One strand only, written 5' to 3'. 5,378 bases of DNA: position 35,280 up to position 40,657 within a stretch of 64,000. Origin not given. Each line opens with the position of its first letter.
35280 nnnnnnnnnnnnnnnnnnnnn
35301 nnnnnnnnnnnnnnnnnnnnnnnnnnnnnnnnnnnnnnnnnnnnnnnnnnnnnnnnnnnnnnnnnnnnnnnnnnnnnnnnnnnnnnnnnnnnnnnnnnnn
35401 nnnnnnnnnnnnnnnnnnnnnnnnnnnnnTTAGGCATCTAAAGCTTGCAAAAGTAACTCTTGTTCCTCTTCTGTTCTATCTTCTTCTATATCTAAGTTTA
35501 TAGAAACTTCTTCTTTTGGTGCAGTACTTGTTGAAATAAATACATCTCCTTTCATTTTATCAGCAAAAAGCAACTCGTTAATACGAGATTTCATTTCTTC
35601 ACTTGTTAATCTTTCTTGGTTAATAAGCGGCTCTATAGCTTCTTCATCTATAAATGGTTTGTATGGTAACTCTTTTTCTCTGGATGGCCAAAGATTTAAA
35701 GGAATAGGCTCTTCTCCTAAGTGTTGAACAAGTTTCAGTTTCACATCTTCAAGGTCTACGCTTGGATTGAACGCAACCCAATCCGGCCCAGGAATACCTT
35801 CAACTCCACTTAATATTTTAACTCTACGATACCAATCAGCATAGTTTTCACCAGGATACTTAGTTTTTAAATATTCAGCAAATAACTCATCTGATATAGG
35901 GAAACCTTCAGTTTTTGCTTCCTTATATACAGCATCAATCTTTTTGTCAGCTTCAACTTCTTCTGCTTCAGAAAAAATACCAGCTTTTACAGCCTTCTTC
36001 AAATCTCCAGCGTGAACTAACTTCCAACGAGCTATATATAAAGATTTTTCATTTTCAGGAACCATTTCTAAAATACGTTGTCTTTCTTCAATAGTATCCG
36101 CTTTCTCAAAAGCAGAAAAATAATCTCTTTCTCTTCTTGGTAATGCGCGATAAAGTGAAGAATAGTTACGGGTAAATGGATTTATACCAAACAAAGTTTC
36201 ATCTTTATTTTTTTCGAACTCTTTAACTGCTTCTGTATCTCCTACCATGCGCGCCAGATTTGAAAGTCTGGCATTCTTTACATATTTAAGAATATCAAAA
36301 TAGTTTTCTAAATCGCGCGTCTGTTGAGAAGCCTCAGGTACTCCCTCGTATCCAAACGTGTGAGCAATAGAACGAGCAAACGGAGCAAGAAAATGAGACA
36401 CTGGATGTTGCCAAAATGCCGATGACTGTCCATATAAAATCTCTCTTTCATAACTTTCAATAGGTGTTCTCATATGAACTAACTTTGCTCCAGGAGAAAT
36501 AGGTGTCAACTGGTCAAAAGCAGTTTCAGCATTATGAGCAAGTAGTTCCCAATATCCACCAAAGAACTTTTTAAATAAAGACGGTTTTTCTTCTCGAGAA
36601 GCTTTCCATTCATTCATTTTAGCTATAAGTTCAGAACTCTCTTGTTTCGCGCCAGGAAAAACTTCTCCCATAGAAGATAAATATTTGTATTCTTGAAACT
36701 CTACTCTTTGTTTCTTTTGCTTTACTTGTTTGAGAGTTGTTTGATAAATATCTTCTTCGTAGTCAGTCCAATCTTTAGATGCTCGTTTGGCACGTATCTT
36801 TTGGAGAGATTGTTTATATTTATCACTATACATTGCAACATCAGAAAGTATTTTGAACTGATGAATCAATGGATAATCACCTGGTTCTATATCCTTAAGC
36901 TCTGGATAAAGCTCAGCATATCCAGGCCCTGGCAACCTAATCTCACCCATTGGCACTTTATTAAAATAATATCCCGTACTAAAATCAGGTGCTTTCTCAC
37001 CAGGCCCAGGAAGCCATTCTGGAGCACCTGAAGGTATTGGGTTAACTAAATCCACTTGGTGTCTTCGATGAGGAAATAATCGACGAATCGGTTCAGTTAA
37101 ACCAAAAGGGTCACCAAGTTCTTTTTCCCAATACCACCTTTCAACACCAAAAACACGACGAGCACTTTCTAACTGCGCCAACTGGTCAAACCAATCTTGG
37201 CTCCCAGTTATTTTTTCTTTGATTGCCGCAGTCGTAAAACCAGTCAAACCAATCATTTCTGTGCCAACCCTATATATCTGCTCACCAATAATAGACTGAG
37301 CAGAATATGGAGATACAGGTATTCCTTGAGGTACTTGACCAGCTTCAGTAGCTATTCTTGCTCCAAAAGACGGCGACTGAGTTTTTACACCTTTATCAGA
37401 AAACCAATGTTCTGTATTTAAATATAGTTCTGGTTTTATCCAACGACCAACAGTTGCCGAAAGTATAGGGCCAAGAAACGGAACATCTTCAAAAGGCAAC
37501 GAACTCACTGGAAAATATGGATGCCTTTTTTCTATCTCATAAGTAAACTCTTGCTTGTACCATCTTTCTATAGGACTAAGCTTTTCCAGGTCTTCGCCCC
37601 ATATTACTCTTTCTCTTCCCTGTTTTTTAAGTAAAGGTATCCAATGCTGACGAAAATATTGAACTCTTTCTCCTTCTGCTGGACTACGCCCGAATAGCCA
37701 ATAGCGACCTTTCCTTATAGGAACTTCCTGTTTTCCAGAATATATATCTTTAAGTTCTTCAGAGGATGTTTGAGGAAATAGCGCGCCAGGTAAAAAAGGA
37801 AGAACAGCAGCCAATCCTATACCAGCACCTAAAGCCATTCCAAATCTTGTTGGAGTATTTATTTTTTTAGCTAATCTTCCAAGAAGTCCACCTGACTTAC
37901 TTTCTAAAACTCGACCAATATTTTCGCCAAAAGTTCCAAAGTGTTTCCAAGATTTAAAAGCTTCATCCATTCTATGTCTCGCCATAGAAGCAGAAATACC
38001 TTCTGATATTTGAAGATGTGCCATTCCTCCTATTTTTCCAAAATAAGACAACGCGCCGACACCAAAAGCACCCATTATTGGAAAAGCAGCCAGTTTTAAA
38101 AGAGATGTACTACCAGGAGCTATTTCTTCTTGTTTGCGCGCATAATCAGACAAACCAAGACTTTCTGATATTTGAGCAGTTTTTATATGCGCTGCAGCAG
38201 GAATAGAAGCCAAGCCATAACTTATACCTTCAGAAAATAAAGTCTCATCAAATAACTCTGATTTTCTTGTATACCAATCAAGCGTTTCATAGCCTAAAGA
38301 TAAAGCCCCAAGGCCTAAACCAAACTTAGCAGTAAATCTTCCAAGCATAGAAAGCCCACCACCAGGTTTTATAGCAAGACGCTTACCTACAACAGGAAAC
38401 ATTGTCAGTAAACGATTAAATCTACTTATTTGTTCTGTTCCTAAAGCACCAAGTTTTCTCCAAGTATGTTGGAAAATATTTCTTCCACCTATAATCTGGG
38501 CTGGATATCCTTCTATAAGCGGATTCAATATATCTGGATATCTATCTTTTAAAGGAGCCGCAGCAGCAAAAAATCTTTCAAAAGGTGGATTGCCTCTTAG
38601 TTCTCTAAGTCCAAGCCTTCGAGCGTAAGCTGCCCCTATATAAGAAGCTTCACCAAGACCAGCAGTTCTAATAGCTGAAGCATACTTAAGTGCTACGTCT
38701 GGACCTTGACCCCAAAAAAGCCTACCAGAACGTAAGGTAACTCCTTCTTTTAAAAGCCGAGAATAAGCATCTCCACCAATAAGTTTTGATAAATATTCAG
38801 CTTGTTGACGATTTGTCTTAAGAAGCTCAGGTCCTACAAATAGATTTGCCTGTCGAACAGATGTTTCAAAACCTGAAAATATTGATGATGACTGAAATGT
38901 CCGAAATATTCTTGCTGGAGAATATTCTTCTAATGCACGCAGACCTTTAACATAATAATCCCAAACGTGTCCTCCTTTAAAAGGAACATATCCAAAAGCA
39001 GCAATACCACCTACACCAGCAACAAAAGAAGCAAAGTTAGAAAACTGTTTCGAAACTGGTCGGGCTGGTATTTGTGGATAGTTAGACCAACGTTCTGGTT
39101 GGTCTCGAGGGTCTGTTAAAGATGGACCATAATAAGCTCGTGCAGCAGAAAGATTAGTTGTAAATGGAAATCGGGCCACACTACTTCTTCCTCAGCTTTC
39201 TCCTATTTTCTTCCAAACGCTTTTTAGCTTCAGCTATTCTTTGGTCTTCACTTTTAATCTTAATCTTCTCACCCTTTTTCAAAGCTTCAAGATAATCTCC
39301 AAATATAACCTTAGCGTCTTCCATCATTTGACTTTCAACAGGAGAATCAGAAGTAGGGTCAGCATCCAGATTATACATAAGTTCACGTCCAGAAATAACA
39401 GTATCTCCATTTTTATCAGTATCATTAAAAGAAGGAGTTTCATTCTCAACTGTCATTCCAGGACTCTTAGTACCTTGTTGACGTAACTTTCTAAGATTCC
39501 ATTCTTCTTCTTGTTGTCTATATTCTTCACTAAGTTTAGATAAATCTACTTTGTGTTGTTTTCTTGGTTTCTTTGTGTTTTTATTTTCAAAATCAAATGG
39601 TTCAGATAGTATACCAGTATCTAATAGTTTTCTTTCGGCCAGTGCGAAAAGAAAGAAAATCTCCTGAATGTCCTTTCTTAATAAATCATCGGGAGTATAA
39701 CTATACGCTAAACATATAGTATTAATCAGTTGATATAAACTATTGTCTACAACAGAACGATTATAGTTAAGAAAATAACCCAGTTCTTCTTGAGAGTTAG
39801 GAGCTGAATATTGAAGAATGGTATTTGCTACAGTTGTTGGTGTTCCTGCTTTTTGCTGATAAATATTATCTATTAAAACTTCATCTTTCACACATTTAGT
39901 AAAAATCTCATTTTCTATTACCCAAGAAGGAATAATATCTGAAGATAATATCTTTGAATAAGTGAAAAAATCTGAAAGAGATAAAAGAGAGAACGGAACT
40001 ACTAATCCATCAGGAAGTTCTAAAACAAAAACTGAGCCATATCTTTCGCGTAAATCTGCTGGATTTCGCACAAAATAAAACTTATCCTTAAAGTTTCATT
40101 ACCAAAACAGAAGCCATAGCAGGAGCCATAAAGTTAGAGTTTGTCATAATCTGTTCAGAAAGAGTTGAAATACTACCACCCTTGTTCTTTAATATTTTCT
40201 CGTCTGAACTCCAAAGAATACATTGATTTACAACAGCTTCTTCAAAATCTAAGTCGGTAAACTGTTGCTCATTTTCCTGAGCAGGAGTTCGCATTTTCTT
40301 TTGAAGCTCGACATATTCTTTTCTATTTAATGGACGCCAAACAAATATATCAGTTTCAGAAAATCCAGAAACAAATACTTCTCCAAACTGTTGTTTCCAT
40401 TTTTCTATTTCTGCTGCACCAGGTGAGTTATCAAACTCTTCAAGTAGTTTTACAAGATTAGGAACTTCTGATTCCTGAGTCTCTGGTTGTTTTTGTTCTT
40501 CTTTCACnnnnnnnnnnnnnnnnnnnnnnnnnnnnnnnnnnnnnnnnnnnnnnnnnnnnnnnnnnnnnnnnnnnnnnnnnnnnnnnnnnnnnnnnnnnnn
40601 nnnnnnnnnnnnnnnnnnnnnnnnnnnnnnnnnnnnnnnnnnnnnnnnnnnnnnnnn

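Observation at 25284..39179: Three consecutive giant ORFs (1249 + 1443 + 1940 aa, about 13.9 kb) occupy the tape-measure position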

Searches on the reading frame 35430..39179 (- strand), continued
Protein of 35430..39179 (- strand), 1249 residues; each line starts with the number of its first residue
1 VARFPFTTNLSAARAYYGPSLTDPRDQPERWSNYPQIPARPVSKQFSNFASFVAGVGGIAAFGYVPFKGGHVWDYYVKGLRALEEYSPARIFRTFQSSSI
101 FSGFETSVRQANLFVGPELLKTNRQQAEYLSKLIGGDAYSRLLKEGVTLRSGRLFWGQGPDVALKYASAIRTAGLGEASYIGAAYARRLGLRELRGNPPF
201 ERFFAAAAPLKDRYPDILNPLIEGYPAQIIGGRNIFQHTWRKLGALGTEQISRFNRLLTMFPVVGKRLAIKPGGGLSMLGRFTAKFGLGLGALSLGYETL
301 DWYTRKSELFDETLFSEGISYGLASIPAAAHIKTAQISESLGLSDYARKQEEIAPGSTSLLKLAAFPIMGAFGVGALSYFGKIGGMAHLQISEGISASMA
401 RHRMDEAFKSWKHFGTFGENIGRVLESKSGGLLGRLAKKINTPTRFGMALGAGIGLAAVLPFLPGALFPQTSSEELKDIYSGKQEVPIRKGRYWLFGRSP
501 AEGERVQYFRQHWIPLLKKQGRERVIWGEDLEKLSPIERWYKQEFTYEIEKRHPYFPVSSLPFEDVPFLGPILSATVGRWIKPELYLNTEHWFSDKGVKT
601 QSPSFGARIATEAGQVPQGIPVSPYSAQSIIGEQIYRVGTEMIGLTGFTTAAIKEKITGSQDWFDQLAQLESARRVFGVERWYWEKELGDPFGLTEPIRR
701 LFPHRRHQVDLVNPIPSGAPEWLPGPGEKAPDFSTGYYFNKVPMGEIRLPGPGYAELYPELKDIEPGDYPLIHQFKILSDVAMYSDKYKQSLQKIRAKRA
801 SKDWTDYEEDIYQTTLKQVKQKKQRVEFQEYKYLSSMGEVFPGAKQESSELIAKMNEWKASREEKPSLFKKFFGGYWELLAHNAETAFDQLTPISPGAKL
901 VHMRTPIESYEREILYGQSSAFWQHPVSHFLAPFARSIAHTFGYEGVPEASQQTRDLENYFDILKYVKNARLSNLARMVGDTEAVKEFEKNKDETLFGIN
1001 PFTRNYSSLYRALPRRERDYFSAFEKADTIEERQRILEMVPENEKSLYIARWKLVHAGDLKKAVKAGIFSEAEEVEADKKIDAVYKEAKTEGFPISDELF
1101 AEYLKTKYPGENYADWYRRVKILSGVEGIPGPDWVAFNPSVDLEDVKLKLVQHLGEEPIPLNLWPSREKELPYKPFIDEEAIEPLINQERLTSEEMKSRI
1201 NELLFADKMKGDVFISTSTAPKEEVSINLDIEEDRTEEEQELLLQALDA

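Call 74: find_encoding_contigs(protein=P0029, flank=10000, max_places=1)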
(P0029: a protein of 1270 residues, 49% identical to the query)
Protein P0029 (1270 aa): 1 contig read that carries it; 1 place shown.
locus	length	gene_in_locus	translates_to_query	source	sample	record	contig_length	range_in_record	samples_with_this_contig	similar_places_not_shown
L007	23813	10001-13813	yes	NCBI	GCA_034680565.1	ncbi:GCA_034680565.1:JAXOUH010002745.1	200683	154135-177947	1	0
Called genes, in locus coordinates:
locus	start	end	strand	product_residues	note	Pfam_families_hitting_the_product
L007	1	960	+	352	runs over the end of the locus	-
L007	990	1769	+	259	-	-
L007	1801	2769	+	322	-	-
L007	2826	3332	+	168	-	-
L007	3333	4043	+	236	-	-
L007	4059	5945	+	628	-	PF10758:DUF2586 (faint)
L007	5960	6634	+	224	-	-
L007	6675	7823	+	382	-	-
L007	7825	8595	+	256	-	-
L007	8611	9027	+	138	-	-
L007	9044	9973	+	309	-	-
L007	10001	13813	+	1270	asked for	-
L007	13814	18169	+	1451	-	-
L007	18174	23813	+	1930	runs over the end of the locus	PF01551:Peptidase_M23 (faint)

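Call 75: find_encoding_contigs(protein=P0115, flank=10000, max_places=1)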
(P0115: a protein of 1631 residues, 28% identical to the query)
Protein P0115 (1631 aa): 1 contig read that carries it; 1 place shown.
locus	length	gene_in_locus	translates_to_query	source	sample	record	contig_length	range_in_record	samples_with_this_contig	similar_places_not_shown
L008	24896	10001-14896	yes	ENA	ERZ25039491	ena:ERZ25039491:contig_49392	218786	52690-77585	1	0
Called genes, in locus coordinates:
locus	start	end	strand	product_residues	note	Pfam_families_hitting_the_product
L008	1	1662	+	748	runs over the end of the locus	-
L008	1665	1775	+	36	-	-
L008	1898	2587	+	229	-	-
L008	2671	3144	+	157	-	PF23140:Gp80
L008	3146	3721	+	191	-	-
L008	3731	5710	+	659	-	-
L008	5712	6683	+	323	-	-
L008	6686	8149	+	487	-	PF13715:CarbopepD_reg_2 (weak)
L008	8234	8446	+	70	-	-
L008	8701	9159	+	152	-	-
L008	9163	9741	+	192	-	-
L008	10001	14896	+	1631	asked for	-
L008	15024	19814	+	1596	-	-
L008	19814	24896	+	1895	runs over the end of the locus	-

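Call 76: find_encoding_contigs(protein=P0125, flank=10000, max_places=1)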
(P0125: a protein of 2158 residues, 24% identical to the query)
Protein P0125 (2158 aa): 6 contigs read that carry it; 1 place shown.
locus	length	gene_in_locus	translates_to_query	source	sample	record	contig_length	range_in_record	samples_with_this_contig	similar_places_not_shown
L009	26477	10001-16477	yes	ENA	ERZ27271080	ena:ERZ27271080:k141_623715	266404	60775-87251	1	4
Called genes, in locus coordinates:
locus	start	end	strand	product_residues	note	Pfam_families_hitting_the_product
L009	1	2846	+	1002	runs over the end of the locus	-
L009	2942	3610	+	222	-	-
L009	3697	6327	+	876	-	-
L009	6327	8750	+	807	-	-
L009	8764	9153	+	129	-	-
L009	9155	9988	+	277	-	-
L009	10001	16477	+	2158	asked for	-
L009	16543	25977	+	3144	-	-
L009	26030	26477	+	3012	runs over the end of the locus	PF01223:Endonuclease_NS (faint), PF13930:Endonuclea_NS_2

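Call 78: search_protein_families(library=pfam, proteins=[L009:16543-25977:+, L008:15024-19814:+, L007:13814-18169:+], max_evalue=10)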
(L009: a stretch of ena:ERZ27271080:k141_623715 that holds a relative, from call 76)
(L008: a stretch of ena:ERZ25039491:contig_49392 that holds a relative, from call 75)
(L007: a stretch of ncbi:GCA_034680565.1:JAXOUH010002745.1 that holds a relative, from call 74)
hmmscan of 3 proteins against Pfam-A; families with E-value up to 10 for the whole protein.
L009:16543-25977:+ (3144 aa): 7 families
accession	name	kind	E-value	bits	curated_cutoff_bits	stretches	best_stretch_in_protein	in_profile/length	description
PF24723.1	DUF7675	-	0.0085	16.4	27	1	1105-1141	7-44/65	Family of unknown function (DUF7675)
PF06429.18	Flg_bbr_C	-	0.031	14.2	23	1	1769-1793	1-25/46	Flagellar basal body rod FlgEFG protein C-terminal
PF15560.11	Imm12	-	0.035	14.5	25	1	1886-1944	81-137/138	Immunity protein 12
PF12738.14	PTCB-BRCT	-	0.038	14.4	22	1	1755-1790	2-37/63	twin BRCT domain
PF17898.6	GerD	-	0.096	13.1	29.5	1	990-1038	36-83/114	Spore germination GerD central core domain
PF02169.21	LPP20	-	2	9.3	25.9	0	2889-2930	12-53/97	LPP20 lipoprotein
PF01166.23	TSC22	-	5.1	7.8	30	0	37-65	15-43/57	TSC-22/dip/bun family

L008:15024-19814:+ (1596 aa): 0 families

L007:13814-18169:+ (1451 aa): 0 families

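Call 79: search_solved_structures(query=L009:16543-25977:+, max_evalue=10, show_alignments=3)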
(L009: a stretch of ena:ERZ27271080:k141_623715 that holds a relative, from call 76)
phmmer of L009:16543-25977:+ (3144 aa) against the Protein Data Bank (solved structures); distinct sequences matched with E-value up to 10: 1.
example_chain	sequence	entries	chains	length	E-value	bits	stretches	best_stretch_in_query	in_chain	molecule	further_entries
9iho_V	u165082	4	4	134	0.11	12.7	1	2028-2114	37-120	NUFM (B13) subunit of mitochondrial NADH:ubiquinone oxidoreductase (Complex I)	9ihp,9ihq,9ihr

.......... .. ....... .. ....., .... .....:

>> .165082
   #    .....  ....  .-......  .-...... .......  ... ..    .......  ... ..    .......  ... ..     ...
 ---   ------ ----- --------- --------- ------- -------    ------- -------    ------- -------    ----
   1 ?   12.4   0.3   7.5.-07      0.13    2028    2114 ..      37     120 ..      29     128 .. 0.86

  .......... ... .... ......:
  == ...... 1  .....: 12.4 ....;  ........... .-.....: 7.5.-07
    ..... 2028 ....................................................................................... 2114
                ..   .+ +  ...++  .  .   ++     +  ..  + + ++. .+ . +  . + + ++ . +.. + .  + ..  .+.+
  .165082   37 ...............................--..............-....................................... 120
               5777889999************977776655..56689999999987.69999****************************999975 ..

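Call 108: find_encoding_contigs(protein=P0119, flank=10000, max_places=1)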
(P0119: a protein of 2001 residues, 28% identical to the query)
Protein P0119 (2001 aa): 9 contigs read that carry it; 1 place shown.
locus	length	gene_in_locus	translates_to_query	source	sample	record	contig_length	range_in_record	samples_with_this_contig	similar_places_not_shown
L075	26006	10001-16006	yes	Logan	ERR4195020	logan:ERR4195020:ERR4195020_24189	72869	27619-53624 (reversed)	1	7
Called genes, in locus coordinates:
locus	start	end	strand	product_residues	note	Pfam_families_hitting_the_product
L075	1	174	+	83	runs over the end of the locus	-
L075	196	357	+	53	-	-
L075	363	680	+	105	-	PF01844:HNH (weak)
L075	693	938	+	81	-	-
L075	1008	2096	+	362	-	-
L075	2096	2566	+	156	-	-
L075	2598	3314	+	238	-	-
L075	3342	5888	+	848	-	-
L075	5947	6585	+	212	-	-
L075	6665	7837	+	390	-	-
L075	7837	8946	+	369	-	-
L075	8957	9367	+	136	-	-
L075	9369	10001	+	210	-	-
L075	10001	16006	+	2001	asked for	-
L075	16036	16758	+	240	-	PF05265:DUF723, PF21817:CapR (faint), PF05265:DUF723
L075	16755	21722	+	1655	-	-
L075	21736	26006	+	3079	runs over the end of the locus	PF00877:NLPC_P60 (weak)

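Call 109: find_encoding_contigs(protein=P0116, flank=10000, max_places=1)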
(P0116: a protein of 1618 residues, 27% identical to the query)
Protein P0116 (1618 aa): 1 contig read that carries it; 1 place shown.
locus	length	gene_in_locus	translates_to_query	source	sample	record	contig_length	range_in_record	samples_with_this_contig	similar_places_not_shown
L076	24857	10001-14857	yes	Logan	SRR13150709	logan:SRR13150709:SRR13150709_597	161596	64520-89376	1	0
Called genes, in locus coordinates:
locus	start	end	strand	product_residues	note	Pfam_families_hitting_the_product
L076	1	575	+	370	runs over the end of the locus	PF13205:Big_5 (faint)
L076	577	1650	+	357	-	-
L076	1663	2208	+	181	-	-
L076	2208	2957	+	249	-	-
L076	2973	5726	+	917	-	PF10758:DUF2586 (faint)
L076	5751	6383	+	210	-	-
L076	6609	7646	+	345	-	-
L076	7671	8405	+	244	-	-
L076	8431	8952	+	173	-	-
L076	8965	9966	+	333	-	-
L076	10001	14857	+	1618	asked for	-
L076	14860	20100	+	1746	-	-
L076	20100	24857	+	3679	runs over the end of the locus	-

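Call 111: search_protein_families(library=pfam, proteins=[L075:16755-21722:+, L076:14860-20100:+], max_evalue=10)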
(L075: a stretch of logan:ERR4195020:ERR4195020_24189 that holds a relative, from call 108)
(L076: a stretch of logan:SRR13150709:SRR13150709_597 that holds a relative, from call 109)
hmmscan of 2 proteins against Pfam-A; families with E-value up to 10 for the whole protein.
L075:16755-21722:+ (1655 aa): 1 family
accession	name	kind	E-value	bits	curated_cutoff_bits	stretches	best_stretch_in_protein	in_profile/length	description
PF19917.4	bpX1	-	0.63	10.3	27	1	919-956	39-75/82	MoxR-vWA-beta-propeller ternary system domain bpX1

L076:14860-20100:+ (1746 aa): 1 family
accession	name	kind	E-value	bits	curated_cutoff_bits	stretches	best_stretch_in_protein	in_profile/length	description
PF05524.18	PEP-utilisers_N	-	0.041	14.5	24.4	1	1512-1569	44-100/121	PEP-utilising enzyme, N-terminal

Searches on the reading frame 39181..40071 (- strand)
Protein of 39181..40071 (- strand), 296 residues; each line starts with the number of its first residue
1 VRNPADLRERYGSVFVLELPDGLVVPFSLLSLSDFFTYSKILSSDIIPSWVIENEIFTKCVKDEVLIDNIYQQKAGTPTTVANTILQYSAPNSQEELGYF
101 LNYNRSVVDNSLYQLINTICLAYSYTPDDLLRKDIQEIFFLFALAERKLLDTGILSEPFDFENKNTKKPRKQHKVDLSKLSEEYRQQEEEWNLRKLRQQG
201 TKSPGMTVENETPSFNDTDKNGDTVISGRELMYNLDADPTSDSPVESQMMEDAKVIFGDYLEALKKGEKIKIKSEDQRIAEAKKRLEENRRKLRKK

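Call 6: search_protein_families(library=phrogs, proteins=[window:39181-40071:-], max_evalue=0.01)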
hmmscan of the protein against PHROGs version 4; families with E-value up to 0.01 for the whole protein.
window:39181-40071:- (296 aa): 0 families

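Call 94: search_protein_families(library=pfam, proteins=[window:39181-40071:-], max_evalue=0.1)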
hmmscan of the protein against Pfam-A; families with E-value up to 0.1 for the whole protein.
window:39181-40071:- (296 aa): 2 families
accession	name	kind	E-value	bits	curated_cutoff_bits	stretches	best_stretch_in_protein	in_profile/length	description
PF07944.18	Beta-AFase-like_GH127_cat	-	0.014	14.9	24.9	1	84-175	31-109/376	Beta-L-arabinofuranosidase, GH127 catalytic domain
PF14042.11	DUF4247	-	0.038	15.1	27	1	65-108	32-75/122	Domain of unknown function (DUF4247)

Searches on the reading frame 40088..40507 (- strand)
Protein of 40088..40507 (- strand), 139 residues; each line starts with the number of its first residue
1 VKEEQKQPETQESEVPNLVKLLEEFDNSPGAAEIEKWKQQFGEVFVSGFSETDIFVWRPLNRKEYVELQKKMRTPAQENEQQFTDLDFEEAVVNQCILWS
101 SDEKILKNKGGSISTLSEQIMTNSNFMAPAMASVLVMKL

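Call 6: search_protein_families(library=phrogs, proteins=[window:40088-40507:-], max_evalue=0.01)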
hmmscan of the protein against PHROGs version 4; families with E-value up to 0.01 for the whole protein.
window:40088-40507:- (139 aa): 0 families

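Call 94: search_protein_families(library=pfam, proteins=[window:40088-40507:-], max_evalue=0.1)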
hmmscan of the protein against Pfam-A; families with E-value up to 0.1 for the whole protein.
window:40088-40507:- (139 aa): 1 family
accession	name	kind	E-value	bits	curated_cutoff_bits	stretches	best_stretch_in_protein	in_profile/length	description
PF05705.20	DUF829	-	0.0036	17.6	25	1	22-107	106-195/242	Eukaryotic protein of unknown function (DUF829)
